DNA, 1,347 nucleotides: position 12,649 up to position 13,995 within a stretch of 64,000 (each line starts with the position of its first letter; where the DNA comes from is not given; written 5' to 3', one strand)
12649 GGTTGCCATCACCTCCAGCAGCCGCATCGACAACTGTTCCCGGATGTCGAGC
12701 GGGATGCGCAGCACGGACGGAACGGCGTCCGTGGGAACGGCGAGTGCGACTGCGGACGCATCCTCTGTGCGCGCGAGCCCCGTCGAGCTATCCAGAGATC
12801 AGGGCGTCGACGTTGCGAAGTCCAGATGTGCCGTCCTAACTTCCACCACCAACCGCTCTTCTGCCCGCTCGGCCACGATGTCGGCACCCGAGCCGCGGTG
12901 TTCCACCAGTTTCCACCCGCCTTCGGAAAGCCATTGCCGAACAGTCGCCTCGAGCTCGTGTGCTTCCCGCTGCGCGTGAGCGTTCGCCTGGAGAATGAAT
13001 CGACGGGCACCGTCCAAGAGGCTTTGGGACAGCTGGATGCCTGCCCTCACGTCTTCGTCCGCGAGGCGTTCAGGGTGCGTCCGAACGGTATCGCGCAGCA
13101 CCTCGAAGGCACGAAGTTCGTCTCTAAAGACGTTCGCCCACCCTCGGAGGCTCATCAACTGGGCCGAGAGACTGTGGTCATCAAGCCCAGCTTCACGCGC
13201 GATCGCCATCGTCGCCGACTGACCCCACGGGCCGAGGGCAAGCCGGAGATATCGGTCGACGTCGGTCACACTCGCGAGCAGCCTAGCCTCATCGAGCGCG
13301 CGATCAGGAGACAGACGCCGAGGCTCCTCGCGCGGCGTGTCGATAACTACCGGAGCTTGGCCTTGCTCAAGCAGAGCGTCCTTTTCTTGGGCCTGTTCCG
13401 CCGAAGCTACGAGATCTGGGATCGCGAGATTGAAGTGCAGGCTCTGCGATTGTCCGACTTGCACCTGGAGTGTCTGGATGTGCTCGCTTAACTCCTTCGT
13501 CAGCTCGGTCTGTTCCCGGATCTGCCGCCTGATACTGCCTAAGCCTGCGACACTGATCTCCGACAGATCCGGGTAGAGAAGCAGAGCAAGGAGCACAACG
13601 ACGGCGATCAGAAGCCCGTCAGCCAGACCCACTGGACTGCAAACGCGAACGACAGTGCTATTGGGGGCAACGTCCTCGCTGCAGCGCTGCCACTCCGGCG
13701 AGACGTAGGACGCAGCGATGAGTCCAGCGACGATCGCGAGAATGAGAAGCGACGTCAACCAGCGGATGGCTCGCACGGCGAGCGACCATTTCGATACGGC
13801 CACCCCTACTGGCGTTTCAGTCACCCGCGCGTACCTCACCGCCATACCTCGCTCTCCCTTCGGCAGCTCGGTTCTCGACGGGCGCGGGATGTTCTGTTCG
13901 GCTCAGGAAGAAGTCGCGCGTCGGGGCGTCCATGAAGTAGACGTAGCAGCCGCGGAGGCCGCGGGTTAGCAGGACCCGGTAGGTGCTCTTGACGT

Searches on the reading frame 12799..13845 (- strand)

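Call 49: search_protein_families(library=pfam, proteins=[window:12799-13845:-], max_evalue=1)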
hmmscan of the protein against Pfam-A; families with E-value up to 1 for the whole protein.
window:12799-13845:- (348 aa): 3 families
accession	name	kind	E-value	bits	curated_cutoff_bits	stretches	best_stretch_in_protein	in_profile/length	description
PF15420.11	Abhydrolase_9_N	-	0.032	14.7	27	1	19-102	40-119/208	Alpha/beta-hydrolase family N-terminus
PF02321.23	OEP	-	0.049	13.9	22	1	267-300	65-98/187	Outer membrane efflux protein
PF02021.23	UPF0102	-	0.14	13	23.6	1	299-339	2-42/80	Uncharacterised protein family UPF0102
